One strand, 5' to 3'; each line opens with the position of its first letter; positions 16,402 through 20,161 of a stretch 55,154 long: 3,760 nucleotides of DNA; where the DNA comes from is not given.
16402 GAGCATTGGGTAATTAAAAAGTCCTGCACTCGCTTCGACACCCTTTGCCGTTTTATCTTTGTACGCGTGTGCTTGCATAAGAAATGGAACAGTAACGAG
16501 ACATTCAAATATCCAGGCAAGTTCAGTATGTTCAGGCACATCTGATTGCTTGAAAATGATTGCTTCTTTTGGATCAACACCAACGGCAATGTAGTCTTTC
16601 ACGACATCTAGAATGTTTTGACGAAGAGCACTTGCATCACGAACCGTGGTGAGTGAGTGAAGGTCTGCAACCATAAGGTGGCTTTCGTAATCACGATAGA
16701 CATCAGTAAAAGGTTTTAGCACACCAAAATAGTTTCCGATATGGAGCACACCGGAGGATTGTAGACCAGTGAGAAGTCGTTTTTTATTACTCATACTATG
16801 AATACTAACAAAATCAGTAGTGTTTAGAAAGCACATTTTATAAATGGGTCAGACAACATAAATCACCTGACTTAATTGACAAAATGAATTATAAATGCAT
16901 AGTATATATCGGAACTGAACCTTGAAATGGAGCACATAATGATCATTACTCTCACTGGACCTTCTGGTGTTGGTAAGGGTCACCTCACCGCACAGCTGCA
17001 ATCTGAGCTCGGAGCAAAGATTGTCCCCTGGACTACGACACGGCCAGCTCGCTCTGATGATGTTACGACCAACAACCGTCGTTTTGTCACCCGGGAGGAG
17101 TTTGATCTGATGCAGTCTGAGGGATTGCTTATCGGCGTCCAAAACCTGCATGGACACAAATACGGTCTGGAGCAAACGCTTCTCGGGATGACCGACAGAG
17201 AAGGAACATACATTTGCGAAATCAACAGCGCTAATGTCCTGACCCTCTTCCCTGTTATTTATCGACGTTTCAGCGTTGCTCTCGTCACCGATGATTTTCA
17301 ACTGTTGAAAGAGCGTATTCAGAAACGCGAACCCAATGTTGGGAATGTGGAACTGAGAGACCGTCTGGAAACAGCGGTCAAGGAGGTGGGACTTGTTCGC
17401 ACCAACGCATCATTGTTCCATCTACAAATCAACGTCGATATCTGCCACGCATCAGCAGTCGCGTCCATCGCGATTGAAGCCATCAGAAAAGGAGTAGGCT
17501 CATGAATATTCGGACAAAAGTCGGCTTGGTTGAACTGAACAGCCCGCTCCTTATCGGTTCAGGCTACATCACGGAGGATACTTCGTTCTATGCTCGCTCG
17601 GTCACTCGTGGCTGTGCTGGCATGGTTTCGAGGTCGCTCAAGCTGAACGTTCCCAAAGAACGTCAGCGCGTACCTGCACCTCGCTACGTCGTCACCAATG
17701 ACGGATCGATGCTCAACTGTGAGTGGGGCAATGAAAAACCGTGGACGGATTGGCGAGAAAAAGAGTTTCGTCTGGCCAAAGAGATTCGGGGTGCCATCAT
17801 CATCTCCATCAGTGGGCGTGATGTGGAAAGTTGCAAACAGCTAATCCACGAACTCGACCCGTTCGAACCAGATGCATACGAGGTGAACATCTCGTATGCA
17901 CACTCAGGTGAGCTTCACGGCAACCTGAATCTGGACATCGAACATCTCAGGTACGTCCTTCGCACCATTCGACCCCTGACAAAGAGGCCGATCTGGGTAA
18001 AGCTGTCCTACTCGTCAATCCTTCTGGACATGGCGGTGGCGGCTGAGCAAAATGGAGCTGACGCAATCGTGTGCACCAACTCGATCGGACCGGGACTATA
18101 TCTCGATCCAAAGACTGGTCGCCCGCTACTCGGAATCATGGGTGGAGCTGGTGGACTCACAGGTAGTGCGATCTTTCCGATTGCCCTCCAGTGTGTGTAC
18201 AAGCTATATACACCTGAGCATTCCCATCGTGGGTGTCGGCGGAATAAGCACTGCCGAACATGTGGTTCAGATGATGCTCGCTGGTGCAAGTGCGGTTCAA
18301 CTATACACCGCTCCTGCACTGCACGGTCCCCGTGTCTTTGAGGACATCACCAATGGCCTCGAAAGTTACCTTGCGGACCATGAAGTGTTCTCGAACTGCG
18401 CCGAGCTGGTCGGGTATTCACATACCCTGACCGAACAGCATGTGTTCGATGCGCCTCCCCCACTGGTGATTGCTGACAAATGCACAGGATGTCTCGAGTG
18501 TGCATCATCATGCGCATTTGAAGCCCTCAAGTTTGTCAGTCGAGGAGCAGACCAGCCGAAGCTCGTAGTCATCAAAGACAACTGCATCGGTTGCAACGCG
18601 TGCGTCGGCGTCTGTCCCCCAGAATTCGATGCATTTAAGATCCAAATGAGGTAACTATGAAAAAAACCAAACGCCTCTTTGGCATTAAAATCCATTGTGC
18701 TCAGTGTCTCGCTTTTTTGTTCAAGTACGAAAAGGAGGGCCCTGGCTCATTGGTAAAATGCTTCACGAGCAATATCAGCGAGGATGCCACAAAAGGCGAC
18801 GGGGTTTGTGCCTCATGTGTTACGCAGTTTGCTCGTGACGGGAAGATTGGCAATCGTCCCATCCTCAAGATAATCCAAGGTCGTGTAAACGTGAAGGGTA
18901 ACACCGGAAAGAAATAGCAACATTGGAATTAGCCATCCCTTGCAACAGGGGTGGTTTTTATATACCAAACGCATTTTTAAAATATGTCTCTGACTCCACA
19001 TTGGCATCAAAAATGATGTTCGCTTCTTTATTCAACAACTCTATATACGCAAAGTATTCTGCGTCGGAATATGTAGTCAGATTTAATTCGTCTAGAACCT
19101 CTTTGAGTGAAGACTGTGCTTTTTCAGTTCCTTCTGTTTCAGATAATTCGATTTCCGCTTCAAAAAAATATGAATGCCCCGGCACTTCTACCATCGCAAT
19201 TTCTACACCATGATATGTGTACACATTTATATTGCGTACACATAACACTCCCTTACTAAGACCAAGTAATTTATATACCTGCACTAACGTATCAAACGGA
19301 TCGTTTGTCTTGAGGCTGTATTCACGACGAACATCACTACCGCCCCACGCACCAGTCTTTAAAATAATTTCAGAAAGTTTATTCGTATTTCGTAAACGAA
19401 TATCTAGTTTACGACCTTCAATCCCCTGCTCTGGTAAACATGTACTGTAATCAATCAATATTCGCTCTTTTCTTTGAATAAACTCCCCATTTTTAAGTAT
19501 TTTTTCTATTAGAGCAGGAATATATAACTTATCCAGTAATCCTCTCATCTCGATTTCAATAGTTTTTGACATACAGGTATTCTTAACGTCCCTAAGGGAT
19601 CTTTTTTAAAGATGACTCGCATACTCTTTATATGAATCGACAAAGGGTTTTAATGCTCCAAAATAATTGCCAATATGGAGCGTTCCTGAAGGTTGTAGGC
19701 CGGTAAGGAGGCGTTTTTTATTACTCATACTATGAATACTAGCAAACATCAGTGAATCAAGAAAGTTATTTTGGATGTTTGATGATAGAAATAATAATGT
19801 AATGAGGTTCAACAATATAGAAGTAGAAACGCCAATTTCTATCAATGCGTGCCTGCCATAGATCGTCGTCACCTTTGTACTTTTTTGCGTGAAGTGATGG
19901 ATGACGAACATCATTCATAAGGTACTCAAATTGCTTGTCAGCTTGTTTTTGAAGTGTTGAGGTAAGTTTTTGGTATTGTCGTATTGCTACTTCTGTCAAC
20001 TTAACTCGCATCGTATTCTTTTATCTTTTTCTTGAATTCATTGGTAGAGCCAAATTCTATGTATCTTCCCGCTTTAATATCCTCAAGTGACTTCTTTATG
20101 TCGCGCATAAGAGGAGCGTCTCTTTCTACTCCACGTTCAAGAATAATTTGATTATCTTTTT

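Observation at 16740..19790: A diverged duplicate of the trpS 5' end marks a ~2.8-kb insertion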

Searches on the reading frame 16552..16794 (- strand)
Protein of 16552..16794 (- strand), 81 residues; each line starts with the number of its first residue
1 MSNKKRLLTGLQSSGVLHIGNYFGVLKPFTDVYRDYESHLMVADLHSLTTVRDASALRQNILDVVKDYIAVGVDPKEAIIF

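Call 41: find_homologous_proteins(query=window:16552-16794:-, max_evalue=0.00001)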
Query seq(81 aa) (81 aa): 12 proteins with E <= 0.00001 among 14 candidates.
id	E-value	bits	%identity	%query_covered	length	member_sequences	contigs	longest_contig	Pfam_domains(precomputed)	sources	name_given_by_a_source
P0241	2.7e-32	128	73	100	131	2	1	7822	PF00579.32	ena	-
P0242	4.9e-32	127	75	98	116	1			PF00579.32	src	-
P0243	1.2e-30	122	73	100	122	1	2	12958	PF00579.32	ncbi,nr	ncbi:MAG: tryptophan--tRNA ligase, partial [Candidatus Pacebacteria bacterium]|nr:tryptophan--tRNA l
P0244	1.9e-30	122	73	98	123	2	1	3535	PF00579.32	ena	-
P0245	9.1e-30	120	71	99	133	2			PF00579.32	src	-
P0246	1.6e-29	119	69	99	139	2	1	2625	PF00579.32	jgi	jgi:tryptophanyl-tRNA synthetase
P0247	3.1e-29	118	74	95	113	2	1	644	PF00579.32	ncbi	-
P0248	1.6e-28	116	73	91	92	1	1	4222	PF00579.32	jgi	-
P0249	2.4e-28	115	71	96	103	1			PF00579.32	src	-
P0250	6.0e-28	114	69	95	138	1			PF00579.32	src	-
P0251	7.2e-28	114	79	84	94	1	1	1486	PF00579.32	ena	-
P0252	1.1e-25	107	62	98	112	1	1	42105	PF00579.32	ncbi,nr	ncbi:MAG: tryptophan--tRNA ligase, partial [Nanoarchaeota archaeon]|nr:tryptophan--tRNA ligase [Nano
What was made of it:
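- Tried and rejected: It was uninformative (call 41).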

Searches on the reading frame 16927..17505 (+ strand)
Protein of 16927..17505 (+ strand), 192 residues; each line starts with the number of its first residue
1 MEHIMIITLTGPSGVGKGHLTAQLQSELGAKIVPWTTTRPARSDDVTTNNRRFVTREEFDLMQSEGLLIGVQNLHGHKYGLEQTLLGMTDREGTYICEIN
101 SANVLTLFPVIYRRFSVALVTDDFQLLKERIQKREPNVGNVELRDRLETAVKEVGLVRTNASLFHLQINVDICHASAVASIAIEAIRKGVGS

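Call 7: search_protein_families(library=pfam, proteins=[window:16927-17505:+], max_evalue=0.01)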
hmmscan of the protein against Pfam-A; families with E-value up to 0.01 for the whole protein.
window:16927-17505:+ (192 aa): 3 families
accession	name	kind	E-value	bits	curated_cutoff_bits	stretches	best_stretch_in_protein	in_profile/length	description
PF00625.27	Guanylate_kin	-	2e-07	31.3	25.2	1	7-84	5-84/182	Guanylate kinase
PF13238.12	AAA_18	-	0.001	19.9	29.4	1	7-135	1-112/128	AAA domain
PF13401.12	AAA_22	-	0.004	17.9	27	0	5-50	6-33/130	AAA domain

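Call 18: search_protein_families(library=ncbifam, proteins=[window:16927-17505:+], max_evalue=0.01)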
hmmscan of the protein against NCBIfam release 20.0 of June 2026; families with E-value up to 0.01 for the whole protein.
window:16927-17505:+ (192 aa): 4 families
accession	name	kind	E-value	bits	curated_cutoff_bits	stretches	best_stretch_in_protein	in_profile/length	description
TIGR03263.1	guanyl_kin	equivalog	1.3e-18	67.3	160.45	1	6-159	3-157/180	guanylate kinase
NF011325.0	PRK14738.1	equivalog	1.7e-12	47.1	263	1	5-158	14-168/206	guanylate kinase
TIGR02322.1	phosphon_PhnN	equivalog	1.7e-10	40.9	156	1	6-165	3-158/179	phosphonate metabolism protein/1,5-bisphosphokinase (PRPP-forming) PhnN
NF007485.0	PRK10078.1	equivalog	0.0035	17.1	153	1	6-135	4-132/186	ribose 1,5-bisphosphokinase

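Call 19: search_protein_families(library=padloc, proteins=[window:16927-17505:+], max_evalue=0.01)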
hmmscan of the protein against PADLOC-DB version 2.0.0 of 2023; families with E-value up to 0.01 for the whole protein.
window:16927-17505:+ (192 aa): 0 families

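Call 57: search_solved_structures(query=window:16927-17505:+, max_evalue=0.01)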
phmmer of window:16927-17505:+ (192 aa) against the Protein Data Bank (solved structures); distinct sequences matched with E-value up to 0.01: 16.
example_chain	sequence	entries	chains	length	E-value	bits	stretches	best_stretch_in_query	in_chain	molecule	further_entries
7n6g_6M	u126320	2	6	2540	5.7e-09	39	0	6-53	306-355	FAP42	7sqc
7u5f_A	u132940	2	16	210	1.5e-06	31.2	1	8-176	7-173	Guanylate kinase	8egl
3tr0_A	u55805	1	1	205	1.1e-05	28.3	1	6-154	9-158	Guanylate kinase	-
4f4j_A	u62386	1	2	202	1.4e-05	28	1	7-161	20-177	Guanylate kinase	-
1gky_A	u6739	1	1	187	2.6e-05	27.1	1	7-162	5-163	GUANYLATE KINASE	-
1ex6_A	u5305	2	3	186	2.6e-05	27.1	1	7-162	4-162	GUANYLATE KINASE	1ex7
2j41_A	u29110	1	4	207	5.3e-05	26.1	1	5-157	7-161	GUANYLATE KINASE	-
4qrh_A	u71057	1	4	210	5.6e-05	26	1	5-157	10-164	Guanylate kinase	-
3tau_A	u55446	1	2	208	0.00011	25.1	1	4-158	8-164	Guanylate kinase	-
3lnc_A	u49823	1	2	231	0.00026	23.8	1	5-96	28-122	Guanylate kinase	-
10sr_A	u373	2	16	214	0.00034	23.5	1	8-178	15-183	Guanylate kinase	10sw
9jae_A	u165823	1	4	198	0.00074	22.4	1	7-153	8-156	Guanylate kinase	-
2qor_A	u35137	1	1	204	0.0012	21.7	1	5-101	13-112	Guanylate kinase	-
9ijj_4P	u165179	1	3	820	0.0012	21.7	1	6-97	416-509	Leucine-rich repeat and guanylate kinase domain-containing protein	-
8pts_A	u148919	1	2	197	0.0044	19.8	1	7-153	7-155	Guanylate kinase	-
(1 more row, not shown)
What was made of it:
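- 16927..17505 (+): Guanylate-kinase-like P-loop kinase (192 aa; relatives start at 16939, giving 188 aa). Pfam Guanylate_kin E 2e-7; TIGR03263 E 1.3e-18, below its cut-off (calls 7, 18); PDB guanylate kinases (call 57).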

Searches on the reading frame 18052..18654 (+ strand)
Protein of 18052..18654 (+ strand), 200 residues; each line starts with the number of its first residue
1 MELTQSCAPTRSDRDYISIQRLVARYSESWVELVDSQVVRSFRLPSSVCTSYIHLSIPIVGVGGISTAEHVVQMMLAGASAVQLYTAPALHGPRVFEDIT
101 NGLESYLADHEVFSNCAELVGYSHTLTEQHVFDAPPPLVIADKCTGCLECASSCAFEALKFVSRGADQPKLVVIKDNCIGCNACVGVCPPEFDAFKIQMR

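Call 7: search_protein_families(library=pfam, proteins=[window:18052-18654:+], max_evalue=0.01)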
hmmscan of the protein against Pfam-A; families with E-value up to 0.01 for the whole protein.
window:18052-18654:+ (200 aa): 11 families
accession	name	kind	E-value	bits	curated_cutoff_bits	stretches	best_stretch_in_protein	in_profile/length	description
PF01180.27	DHO_dh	-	3.2e-14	53.3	27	1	48-107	230-291/291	Dihydroorotate dehydrogenase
PF12837.12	Fer4_6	-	7.9e-10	38.7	25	2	172-189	3-20/24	4Fe-4S binding domain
PF14697.11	Fer4_21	-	1.7e-09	38.1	35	1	141-189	5-52/59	4Fe-4S dicluster domain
PF00037.32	Fer4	-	3.7e-09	36.5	21.1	2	172-189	2-19/24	4Fe-4S binding domain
PF12797.12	Fer4_2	-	5.5e-09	35.8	24.5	2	170-189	2-21/22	4Fe-4S binding domain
PF12838.12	Fer4_7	-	7e-09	36.5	27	1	143-190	1-50/52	4Fe-4S dicluster domain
PF13187.11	Fer4_9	-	2.6e-06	27.8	27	1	143-189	1-48/52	4Fe-4S dicluster domain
PF13237.11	Fer4_10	-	2.7e-06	27.7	25.5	2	140-189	5-53/53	4Fe-4S dicluster domain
PF12800.12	Fer4_4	-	1.9e-05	25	24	1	176-189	2-15/17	4Fe-4S binding domain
PF25160.1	LdpA_Fe-S-bd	-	0.00026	21.2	27.6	0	173-191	23-41/49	LdpA Fe-S cluster-binding domain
PF03060.21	NMO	-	0.0005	20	28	1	55-87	192-224/331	Nitronate monooxygenase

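Call 18: search_protein_families(library=ncbifam, proteins=[window:18052-18654:+], max_evalue=0.01)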
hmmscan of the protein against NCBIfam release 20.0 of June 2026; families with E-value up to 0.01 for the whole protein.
window:18052-18654:+ (200 aa): 63 families (the best 25 are shown)
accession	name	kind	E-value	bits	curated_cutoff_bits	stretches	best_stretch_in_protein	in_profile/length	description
NF006183.0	PRK08318.1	equivalog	6.2e-23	81.2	335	1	55-190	252-391/422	NAD-dependent dihydropyrimidine dehydrogenase subunit PreA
TIGR01037.2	pyrD_sub1_fam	subfamily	3.2e-15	56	270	1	52-124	230-300/300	dihydroorotate dehydrogenase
NF005574.0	PRK07259.1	equivalog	5.5e-15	55.1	269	1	52-124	233-303/304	dihydroorotate dehydrogenase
NF003645.0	PRK05286.1-2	equivalog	2.2e-13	49.8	366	1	54-124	286-355/359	quinone-dependent dihydroorotate dehydrogenase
NF003652.0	PRK05286.2-5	equivalog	1.1e-12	47.8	267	1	56-110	293-347/353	quinone-dependent dihydroorotate dehydrogenase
NF003650.0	PRK05286.2-3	equivalog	1.2e-12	47.4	477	1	53-124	319-389/393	quinone-dependent dihydroorotate dehydrogenase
NF041011.1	dihydoor_dh_Arch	equivalog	5.9e-12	45.3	330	1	52-124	218-288/289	dihydroorotate dehydrogenase PyrD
NF003651.0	PRK05286.2-4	equivalog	9.3e-12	44.2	448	1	56-123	309-375/377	quinone-dependent dihydroorotate dehydrogenase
TIGR01036.1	pyrD_sub2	equivalog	2.6e-10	39.6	200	1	56-122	288-353/356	dihydroorotate dehydrogenase (quinone)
NF005741.0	PRK07565.1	subfamily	1.9e-09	37.1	303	1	53-119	237-302/335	dihydroorotate dehydrogenase-like protein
NF003647.0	PRK05286.1-5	equivalog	2.6e-09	36.4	619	1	59-122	290-352/354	quinone-dependent dihydroorotate dehydrogenase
NF003648.0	PRK05286.2-1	equivalog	5e-09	35.5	433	1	56-124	289-356/360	quinone-dependent dihydroorotate dehydrogenase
TIGR01944.1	rnfB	subfamily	9.3e-09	35.1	68.7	1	138-191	109-158/190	RnfABCDGE type electron transport complex subunit B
NF002702.0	PRK02506.1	equivalog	1e-08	34.7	301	1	52-111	239-298/313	dihydroorotate oxidase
NF003646.0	PRK05286.1-4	equivalog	1.7e-08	33.7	457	1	51-105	284-338/341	quinone-dependent dihydroorotate dehydrogenase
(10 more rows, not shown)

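Call 19: search_protein_families(library=padloc, proteins=[window:18052-18654:+], max_evalue=0.01)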
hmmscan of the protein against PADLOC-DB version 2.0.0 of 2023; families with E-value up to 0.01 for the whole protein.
window:18052-18654:+ (200 aa): 0 families

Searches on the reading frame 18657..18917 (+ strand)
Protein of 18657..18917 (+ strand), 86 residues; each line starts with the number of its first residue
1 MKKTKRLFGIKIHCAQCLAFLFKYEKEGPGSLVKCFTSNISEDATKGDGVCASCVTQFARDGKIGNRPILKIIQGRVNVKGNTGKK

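Call 7: search_protein_families(library=pfam, proteins=[window:18657-18917:+], max_evalue=0.01)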
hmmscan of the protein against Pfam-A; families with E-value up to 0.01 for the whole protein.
window:18657-18917:+ (86 aa): 0 families

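Call 18: search_protein_families(library=ncbifam, proteins=[window:18657-18917:+], max_evalue=0.01)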
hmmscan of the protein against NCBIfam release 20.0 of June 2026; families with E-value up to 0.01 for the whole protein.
window:18657-18917:+ (86 aa): 0 families
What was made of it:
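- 18657..18917 (+): 86-aa protein with two CxxC pairs (read by eye as a Zn-ribbon), always the third gene of the module. No family hit (calls 7, 18).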

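Call 19: search_protein_families(library=padloc, proteins=[window:18657-18917:+], max_evalue=0.01)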
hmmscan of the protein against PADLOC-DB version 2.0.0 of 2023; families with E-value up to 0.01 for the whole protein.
window:18657-18917:+ (86 aa): 0 families

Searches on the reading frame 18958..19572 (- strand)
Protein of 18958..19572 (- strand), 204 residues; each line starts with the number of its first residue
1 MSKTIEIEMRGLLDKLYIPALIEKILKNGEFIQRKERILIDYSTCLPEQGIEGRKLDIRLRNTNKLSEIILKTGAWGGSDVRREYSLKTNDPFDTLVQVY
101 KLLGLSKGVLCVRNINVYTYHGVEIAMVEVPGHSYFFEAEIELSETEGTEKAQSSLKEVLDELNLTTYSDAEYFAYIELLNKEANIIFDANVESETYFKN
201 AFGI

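Call 7: search_protein_families(library=pfam, proteins=[window:18958-19572:-], max_evalue=0.01)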
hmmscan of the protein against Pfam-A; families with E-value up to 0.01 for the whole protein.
window:18958-19572:- (204 aa): 0 families

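Call 18: search_protein_families(library=ncbifam, proteins=[window:18958-19572:-], max_evalue=0.01)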
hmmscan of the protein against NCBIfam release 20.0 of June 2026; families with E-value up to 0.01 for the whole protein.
window:18958-19572:- (204 aa): 1 family
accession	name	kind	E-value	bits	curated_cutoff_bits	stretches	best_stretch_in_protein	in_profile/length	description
TIGR00318.1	cyaB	equivalog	4.7e-07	29.8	57.95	1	5-181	2-173/174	class IV adenylate cyclase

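Call 19: search_protein_families(library=padloc, proteins=[window:18958-19572:-], max_evalue=0.01)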
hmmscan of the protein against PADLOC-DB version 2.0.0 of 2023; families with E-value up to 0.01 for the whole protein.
window:18958-19572:- (204 aa): 0 families

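Call 39: find_encoding_contigs(protein=window:18958-19572:-, flank=6000, max_places=10)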
Protein window:18958-19572:- (204 aa): 1 contig read that carries it; 1 place shown.
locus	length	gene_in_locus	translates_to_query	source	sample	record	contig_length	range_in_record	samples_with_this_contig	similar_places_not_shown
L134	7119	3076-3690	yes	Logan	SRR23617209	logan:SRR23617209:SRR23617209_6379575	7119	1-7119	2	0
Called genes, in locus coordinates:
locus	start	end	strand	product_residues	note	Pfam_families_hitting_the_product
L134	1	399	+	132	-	?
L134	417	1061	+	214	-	PF00413:Peptidase_M10 (weak)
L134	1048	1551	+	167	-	-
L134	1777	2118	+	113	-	-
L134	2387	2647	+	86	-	PF04014:MazE_antitoxin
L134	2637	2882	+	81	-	-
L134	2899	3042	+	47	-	PF00579:tRNA-synt_1b (weak)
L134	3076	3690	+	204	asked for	-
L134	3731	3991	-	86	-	-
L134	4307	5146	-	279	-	PF01180:DHO_dh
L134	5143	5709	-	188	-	PF00625:Guanylate_kin (weak)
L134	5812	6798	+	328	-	PF00579:tRNA-synt_1b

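Call 55: search_solved_structures(query=window:18958-19572:-, max_evalue=0.1)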
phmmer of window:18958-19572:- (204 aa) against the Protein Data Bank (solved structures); distinct sequences matched with E-value up to 0.1: 2.
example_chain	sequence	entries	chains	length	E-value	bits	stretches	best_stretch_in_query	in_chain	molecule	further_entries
2een_A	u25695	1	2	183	0.0012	21.8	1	20-180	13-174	Hypothetical protein PH1819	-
1yem_A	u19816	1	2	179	0.02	17.8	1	92-182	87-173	Conserved hypothetical protein Pfu-838710-001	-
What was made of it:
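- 18958..19572 (-): CYTH-like (class IV adenylate cyclase / triphosphatase fold) 204-aa gene. TIGR00318 E 4.7e-7 (call 18); PDB 2EEN and 1YEM (call 55).
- Checked: The CYTH assignment is weak: TIGR00318 cyaB E 4.7e-7, below its cut-off; PDB 2EEN E 1e-3 (calls 18, 55).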

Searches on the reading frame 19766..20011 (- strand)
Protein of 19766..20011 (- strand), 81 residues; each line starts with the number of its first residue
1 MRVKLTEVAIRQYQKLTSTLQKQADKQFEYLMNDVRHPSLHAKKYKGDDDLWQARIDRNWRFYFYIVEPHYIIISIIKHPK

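Call 7: search_protein_families(library=pfam, proteins=[window:19766-20011:-], max_evalue=0.01)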
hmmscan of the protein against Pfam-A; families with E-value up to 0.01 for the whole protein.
window:19766-20011:- (81 aa): 1 family
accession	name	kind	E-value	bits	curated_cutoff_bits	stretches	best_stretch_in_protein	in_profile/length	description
PF24732.2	ParE_like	-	0.0057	17.1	24.4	1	20-79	3-62/67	ParE-like toxin domain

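Call 18: search_protein_families(library=ncbifam, proteins=[window:19766-20011:-], max_evalue=0.01)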
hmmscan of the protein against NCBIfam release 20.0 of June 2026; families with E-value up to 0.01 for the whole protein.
window:19766-20011:- (81 aa): 1 family
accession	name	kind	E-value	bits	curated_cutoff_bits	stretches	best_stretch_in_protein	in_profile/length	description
TIGR02385.1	RelE_StbE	subfamily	0.0097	16.4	27.9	0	2-74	1-76/88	type II toxin-antitoxin system mRNA interferase toxin, RelE/StbE family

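Call 19: search_protein_families(library=padloc, proteins=[window:19766-20011:-], max_evalue=0.01)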
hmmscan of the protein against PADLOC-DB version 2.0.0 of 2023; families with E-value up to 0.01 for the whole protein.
window:19766-20011:- (81 aa): 1 family
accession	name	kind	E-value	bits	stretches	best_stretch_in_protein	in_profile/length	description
PDLC02052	Cas10b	-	0.0028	14.1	1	11-65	251-305/875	-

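Call 38: find_encoding_contigs(protein=window:19766-20011:-, flank=6000, max_places=10)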
Protein window:19766-20011:- (81 aa): 1 contig read that carries it; 1 place shown.
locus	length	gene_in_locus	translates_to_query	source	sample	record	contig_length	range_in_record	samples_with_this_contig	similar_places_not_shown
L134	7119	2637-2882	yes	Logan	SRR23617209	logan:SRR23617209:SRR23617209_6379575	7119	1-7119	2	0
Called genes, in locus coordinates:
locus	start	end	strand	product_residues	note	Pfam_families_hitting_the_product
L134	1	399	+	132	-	?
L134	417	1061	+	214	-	PF00413:Peptidase_M10 (weak)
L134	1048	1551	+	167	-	-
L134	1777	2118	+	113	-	-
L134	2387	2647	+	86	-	PF04014:MazE_antitoxin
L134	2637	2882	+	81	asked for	-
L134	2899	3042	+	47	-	PF00579:tRNA-synt_1b (weak)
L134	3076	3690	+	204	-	-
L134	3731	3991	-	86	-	-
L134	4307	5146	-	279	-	PF01180:DHO_dh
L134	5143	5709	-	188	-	PF00625:Guanylate_kin (weak)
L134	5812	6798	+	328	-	PF00579:tRNA-synt_1b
